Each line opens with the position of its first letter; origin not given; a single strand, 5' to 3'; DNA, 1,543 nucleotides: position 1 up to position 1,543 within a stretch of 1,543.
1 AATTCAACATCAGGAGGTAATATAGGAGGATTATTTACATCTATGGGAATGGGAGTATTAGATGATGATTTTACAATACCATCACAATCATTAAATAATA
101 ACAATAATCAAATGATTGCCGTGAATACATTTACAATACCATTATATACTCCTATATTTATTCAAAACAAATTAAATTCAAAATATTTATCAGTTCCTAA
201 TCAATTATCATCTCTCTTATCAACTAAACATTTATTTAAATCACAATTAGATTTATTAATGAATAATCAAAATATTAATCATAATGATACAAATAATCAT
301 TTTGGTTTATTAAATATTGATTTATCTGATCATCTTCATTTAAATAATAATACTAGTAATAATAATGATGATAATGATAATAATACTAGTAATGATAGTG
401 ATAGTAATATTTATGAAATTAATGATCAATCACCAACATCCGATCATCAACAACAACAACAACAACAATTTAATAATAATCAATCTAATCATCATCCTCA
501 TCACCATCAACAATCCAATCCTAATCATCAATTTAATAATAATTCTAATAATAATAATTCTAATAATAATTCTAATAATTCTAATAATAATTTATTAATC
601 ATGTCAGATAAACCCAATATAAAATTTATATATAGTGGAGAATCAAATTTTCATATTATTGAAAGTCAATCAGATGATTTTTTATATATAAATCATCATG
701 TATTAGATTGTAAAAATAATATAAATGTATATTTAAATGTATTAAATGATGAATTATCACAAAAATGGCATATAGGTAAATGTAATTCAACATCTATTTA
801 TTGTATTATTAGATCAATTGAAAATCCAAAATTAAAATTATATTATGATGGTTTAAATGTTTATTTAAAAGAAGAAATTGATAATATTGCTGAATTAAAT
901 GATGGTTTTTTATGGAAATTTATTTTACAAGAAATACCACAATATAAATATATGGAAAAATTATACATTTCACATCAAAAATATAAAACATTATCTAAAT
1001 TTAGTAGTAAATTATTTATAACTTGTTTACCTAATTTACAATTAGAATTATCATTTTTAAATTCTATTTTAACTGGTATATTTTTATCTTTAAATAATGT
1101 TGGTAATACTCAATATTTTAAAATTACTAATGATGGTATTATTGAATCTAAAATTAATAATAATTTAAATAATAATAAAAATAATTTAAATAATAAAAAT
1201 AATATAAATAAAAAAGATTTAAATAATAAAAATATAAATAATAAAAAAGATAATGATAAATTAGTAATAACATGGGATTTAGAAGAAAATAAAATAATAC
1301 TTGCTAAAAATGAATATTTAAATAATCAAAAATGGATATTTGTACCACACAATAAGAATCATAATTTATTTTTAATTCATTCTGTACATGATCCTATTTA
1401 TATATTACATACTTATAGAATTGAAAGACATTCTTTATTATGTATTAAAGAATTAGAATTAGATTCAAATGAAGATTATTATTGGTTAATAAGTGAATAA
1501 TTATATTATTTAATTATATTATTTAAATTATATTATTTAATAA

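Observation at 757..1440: Two diverged copies of a QKW-centred module in the C-terminal region, a possible R-type lectin / beta-trefoil repeat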

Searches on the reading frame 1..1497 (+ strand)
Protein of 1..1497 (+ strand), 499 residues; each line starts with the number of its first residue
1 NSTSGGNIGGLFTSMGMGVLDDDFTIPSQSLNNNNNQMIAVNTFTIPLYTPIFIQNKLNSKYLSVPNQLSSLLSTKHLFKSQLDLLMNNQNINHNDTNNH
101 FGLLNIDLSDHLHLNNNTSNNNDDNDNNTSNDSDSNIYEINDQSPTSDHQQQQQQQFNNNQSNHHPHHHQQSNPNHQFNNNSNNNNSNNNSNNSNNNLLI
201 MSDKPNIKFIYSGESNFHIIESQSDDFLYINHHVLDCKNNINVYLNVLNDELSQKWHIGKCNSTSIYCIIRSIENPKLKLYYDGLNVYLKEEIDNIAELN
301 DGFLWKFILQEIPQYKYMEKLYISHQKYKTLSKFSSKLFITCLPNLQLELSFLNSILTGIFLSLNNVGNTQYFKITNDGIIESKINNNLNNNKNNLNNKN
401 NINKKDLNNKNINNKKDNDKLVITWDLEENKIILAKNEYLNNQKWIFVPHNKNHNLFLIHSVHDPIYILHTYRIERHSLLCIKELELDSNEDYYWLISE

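Call 4: search_protein_families(library=pfam, proteins=[window:1-1497:+], max_evalue=10)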
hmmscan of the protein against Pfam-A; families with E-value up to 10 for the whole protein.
window:1-1497:+ (499 aa): 1 family
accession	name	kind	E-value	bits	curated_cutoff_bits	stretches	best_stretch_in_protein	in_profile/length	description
PF21595.3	CCL2-like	-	0.075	13.6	27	1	417-459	13-56/127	CCL2 lectin-like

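Call 13: search_protein_families(library=pfam, alignment_id=A1, max_evalue=10)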
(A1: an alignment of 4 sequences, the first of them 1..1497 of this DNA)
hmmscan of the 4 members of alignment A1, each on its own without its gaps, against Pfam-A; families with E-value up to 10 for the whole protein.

A. member 1, window:1-1497:+ (499 aa): 1 family
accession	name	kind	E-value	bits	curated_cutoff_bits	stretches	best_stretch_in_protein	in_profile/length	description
PF21595.3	CCL2-like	-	0.075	13.6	27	1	417-459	13-56/127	CCL2 lectin-like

B. families by the number of members that match (of 4 scanned): 3 families
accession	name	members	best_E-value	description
PF21595.3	CCL2-like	4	0.0067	CCL2 lectin-like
PF09871.14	DUF2098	2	0.013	Uncharacterized protein conserved in archaea (DUF2098)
PF01368.27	DHH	1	0.11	DHH family, N-terminal domain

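Call 31: predict_structure(alignment_id=A3)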
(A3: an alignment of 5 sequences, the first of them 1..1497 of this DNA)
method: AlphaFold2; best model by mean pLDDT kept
length: 499 residues; sequences in the alignment: 5
mean_pLDDT: 38.7   pTM: 0.34
mean pLDDT of the five models: 38.7, 37.3, 34.1, 31.7, 29.2
residues with pLDDT >= 90: 0; 70-90: 29; 50-70: 61; < 50: 409
segments of 3 or more residues with pLDDT < 50: 1-50, 67-165, 167-197, 212-216, 221-255, 309-386, 388-400, 402-499
pLDDT, mean of each block of 10 residues (from residue 1): 25 26 28 30 34 72 58 32 30 28 26 25 26 24 25 31 36 30 26 42 61 49 36 35 32 46 61 63 73 64 67 30 33 33 30 36 44 42 45 43 44 35 38 39 38 35 32 30 31 31
secondary structure, 60 per line:
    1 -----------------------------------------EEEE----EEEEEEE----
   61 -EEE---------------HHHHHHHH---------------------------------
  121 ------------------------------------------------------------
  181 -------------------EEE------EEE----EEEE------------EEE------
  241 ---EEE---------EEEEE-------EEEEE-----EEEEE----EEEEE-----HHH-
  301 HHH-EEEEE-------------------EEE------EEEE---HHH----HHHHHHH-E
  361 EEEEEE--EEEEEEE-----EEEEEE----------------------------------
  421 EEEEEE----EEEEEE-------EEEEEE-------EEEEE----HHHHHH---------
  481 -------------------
elements in order: E42-45 E50-56 E62-64 H80-87 E200-202 E209-211 E216-219 E232-234 E244-246 E256-260 E268-272 E278-282 E287-291 E305-309 E329-331 E338-341 H352-358 E360-366 E369-375 E381-386 E421-426 E431-436 E444-449 E457-461 H466-471
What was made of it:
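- Tried and rejected: AlphaFold2 on the full 499 residues with five sequences (call 31): mean pLDDT was 38.7.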

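Call 59: search_protein_families(library=ncbifam, proteins=[window:1-1497:+], max_evalue=1)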
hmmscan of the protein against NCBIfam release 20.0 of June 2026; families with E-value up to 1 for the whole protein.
window:1-1497:+ (499 aa): 0 families

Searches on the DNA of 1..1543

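Call 69: search_rna_families(source=window, threshold=gathering)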
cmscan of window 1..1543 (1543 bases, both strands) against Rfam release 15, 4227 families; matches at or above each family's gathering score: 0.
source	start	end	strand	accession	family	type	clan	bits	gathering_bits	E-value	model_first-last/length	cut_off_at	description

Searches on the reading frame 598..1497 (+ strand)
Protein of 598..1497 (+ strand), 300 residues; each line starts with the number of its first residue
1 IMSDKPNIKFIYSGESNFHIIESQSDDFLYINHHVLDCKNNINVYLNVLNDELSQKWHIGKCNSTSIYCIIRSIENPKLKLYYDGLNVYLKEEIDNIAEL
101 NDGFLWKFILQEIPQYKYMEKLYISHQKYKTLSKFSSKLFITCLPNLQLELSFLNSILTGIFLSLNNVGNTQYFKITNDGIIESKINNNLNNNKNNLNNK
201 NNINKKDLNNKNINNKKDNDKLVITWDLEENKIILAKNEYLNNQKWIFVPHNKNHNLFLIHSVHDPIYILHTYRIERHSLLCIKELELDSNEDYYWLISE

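Call 4: search_protein_families(library=pfam, proteins=[window:598-1497:+], max_evalue=10)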
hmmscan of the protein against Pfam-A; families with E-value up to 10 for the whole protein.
window:598-1497:+ (300 aa): 1 family
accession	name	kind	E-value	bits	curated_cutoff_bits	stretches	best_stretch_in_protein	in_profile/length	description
PF21595.3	CCL2-like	-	0.0036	17.8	27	1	218-260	13-56/127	CCL2 lectin-like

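Call 5: find_homologous_proteins(query=window:598-1497:+, max_evalue=0.01)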
Query window:598-1497:+ (300 aa): 3 proteins with E <= 0.01 among 3104 candidates.
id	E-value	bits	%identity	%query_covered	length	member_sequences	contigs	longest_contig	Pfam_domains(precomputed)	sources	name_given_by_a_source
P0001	2.8e-90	321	56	98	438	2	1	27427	-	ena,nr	nr:unnamed protein product [Naegleria fowleri]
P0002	2.6e-89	318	56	98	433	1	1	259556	-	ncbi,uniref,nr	ncbi:hypothetical protein C9374_011204 [Naegleria lovaniensis]|uniref:Uncharacterized protein n=1 Ta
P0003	2.3e-76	275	50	99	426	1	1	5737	-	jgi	-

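Call 12: search_solved_structures(query=A2, max_evalue=10, show_alignments=3)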
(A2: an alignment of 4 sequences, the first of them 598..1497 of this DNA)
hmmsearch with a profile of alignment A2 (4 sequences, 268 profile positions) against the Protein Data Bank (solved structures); distinct sequences matched with E-value up to 10: 5.
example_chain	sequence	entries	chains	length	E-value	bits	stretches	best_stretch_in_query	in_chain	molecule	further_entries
1ybi_A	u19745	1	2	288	0.00018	24.1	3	170-242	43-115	non-toxin haemagglutinin HA34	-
4lo0_A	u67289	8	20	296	0.00026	23.6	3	146-242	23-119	HA-33 | Hemagglutinin component HA33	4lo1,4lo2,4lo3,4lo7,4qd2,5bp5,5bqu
9qce_E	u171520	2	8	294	0.0042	19.7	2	168-248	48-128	Hemagglutinin component HA33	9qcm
4ouj_A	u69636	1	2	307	0.0042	19.7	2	164-248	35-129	Hemagglutinin component HA33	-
3win_A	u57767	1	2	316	0.0044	19.6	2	164-248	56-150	HA1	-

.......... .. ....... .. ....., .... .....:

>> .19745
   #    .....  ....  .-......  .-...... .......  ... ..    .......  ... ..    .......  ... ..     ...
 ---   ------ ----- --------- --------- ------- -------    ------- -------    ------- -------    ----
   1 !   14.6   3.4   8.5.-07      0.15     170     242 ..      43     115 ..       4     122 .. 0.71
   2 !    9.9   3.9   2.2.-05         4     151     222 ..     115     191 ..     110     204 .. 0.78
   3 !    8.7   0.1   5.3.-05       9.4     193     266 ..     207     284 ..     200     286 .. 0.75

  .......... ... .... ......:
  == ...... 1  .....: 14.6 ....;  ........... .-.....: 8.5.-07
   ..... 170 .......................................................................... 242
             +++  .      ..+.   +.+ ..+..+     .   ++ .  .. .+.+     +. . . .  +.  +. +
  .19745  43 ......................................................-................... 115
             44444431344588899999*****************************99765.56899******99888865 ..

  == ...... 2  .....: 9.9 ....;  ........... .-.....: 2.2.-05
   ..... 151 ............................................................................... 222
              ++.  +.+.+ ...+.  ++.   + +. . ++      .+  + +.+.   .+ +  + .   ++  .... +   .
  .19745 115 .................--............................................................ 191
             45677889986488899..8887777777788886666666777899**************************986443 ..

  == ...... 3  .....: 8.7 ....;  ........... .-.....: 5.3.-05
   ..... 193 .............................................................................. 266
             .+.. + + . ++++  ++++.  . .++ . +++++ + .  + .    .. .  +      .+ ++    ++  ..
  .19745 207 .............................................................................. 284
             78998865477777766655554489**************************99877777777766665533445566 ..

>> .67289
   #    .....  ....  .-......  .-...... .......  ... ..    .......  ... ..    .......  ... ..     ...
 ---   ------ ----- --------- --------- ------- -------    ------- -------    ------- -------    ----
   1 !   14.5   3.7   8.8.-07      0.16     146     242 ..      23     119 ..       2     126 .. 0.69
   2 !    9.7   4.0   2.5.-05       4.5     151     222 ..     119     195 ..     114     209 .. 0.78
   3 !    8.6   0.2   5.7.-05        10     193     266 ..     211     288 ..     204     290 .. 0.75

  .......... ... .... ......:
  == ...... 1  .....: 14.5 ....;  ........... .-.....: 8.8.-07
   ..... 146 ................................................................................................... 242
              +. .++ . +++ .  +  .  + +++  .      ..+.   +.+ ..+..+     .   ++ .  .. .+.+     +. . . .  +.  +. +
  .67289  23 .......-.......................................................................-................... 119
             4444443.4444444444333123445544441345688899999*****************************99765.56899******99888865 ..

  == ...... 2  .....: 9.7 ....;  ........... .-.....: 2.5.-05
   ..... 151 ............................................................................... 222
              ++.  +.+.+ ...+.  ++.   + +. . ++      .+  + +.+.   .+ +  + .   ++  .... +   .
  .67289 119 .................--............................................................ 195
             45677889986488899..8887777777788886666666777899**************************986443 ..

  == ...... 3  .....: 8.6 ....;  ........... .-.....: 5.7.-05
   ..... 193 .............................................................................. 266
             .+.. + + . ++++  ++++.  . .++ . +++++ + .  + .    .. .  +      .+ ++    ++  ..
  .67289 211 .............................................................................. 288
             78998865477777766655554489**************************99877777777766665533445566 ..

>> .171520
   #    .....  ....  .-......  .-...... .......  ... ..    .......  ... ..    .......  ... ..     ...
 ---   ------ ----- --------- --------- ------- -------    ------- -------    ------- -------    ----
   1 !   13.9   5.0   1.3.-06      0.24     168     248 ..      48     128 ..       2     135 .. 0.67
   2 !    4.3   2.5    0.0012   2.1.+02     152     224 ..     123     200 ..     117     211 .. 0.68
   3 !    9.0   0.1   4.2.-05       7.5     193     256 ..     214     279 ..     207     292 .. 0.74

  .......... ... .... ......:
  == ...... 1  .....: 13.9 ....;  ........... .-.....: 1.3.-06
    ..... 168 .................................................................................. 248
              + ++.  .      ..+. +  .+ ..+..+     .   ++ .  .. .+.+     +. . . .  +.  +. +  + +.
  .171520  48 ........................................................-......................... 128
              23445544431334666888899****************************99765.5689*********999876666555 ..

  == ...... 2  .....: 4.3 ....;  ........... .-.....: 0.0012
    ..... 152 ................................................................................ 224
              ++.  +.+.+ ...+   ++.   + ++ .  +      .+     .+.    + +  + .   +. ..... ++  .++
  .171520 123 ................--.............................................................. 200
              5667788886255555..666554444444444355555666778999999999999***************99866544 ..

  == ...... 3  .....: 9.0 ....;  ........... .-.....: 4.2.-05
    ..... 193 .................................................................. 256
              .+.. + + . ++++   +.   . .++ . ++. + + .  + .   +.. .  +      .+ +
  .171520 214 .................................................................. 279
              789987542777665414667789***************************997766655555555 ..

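Call 17: search_protein_representatives(alignment_id=A2)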
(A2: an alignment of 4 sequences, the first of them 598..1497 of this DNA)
Query: 4 sequences, 268 profile positions. Proteins with E-value up to 0.001 (for the whole library): 3; up to 1e-10: 3; up to 1e-30: 3. The best 3 are listed.
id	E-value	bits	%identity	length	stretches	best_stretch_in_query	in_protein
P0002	2.8e-156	535.1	-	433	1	1-268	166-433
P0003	1.3e-141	487.0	-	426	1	1-268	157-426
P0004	3.9e-44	167.4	-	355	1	2-263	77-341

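Call 19: find_encoding_contigs(protein=P0004, flank=5000, max_places=4)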
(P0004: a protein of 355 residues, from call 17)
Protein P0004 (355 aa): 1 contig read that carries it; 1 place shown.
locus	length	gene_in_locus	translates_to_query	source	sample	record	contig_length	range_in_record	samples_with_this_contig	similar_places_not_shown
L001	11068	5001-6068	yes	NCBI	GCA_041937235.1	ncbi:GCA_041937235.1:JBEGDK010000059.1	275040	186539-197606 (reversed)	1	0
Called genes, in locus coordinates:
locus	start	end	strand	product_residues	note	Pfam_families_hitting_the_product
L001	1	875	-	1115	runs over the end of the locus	PF00009:GTP_EFTU, PF03144:GTP_EFTU_D2 (weak), PF14492:EFG_III, PF03764:EFG_IV (faint), PF25118:EFL1, PF00679:EFG_C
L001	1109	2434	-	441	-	PF00481:PP2C (weak)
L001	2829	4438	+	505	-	-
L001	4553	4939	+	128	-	-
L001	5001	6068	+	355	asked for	-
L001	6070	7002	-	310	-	PF00610:DEP (weak)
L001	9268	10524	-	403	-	PF00025:Arf, PF00071:Ras, PF08477:Roc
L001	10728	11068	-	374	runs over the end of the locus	PF09084:NMT1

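Call 20: find_encoding_contigs(protein=P0003, flank=5000, max_places=4)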
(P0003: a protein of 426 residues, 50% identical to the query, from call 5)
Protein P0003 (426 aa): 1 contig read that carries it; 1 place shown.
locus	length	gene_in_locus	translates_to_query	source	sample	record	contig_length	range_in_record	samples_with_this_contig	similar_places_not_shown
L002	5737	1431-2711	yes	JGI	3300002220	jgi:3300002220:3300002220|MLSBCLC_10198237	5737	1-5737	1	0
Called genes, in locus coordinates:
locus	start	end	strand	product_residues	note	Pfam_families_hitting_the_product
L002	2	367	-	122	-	?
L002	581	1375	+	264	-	PF00149:Metallophos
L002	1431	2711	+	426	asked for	-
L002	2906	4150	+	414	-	PF00481:PP2C (faint), PF07228:SpoIIE (faint)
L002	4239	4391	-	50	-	-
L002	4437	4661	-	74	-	-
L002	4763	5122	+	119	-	-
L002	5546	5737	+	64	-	?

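Call 22: list_cluster_members(proteins=[P0004, P0003, P0001, P0002])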
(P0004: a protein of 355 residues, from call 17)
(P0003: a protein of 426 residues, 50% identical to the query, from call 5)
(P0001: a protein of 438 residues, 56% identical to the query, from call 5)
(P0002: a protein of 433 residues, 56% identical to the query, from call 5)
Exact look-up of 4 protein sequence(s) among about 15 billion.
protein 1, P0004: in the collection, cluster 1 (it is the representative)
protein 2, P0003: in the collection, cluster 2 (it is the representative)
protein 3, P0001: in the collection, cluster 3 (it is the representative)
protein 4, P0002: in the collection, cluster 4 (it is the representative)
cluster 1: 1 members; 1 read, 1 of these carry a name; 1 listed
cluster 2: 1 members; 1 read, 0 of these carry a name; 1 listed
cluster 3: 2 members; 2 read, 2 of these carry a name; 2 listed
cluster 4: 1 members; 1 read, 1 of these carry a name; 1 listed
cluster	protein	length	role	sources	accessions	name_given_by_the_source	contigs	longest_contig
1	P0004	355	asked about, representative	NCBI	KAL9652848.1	hypothetical protein ABK040_010880 [Willaertia magna]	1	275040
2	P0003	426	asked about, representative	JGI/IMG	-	-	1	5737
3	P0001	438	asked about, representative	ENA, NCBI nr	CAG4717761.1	unnamed protein product [Naegleria fowleri]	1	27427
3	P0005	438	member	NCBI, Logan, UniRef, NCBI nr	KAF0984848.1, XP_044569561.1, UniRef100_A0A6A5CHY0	hypothetical protein FDP41_000747 [Naegleria fowleri] | Uncharacterized protein n=1 Tax=Naegleria fowleri TaxID=5763 RepID=A0A6A5CHY0_NAEFO | uncharacterized protein FDP41_000747 [Naegleria fowleri]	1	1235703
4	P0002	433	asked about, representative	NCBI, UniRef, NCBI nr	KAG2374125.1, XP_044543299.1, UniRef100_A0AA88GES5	hypothetical protein C9374_011204 [Naegleria lovaniensis] | Uncharacterized protein n=1 Tax=Naegleria lovaniensis TaxID=51637 RepID=A0AA88GES5_NAELO | uncharacterized protein C9374_011204 [Naegleria lovaniensis]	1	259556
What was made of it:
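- On HA33/HA1-like tandem double trefoil: Their neighbours are EFL1, PP2C, DEP and Roc/Ras-type genes (calls 19, 20, 22).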

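Call 59: search_protein_families(library=ncbifam, proteins=[P0001, P0004], max_evalue=1)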
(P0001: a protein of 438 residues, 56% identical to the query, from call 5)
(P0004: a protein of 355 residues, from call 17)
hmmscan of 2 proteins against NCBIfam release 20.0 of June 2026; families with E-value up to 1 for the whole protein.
P0001 (438 aa): 0 families

P0004 (355 aa): 1 family
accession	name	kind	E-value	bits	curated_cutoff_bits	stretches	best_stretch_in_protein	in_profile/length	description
NF008494.0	PRK11408.1-1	equivalog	0.11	11.8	278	1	37-96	10-68/216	hypothetical protein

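Call 70: search_protein_families(library=phrogs, proteins=[window:598-1497:+], max_evalue=0.1)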
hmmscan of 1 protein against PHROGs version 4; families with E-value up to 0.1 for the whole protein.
window:598-1497:+ (300 aa): 0 families
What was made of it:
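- Tried and rejected: NCBIfam, PHROGs and Rfam (calls 59, 69, 70): nothing found.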

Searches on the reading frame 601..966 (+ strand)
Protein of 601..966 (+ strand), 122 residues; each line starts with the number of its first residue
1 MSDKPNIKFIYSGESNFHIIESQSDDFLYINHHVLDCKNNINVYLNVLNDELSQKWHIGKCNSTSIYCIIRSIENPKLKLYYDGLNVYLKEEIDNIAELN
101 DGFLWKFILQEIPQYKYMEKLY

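Call 30: search_protein_families(library=pfam, proteins=[window:601-966:+], max_evalue=10)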
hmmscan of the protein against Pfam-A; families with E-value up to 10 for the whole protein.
seq(122 aa): 0 families

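Call 34: search_solved_structures(query=A4, max_evalue=10, show_alignments=2)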
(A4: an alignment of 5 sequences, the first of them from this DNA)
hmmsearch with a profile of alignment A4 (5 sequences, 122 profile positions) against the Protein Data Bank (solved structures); distinct sequences matched with E-value up to 10: 1.
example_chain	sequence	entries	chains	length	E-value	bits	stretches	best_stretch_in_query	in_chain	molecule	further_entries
3fiq_A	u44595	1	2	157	0.26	14.4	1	11-53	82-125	Odorant-binding protein 1F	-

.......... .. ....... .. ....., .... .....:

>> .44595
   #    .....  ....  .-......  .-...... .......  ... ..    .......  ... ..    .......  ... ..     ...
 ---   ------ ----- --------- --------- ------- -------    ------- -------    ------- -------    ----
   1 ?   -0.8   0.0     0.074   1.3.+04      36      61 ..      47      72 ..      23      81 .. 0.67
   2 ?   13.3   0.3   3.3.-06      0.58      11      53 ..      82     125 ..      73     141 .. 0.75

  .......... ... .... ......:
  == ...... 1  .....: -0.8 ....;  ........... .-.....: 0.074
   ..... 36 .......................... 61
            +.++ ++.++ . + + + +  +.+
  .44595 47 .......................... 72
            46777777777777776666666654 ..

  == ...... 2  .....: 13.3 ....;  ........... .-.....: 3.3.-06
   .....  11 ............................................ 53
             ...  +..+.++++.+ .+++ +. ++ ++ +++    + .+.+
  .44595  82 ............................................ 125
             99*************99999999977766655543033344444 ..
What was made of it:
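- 601..936 (+): Body of trefoil 1: the rest of sub-repeat 1-alpha (nt 601-666), then 1-beta (nt 667-786) and 1-gamma (nt 787-936). Residues at the W position of QxW are F217 (nt 649-651), W256 (nt 766-768) and W305 (nt 913-915). This half has no Pfam or PDB sequence hit of its own (calls 30, 34).
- On Ricin-type (R-type) lectin domain, Pfam PF00652 / PF14200: The N half has no hit (call 34).
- The N half has no Pfam or PDB sequence hit of its own (calls 30, 34). The N-half profile finds nothing in PDB or Pfam (calls 30, 34).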
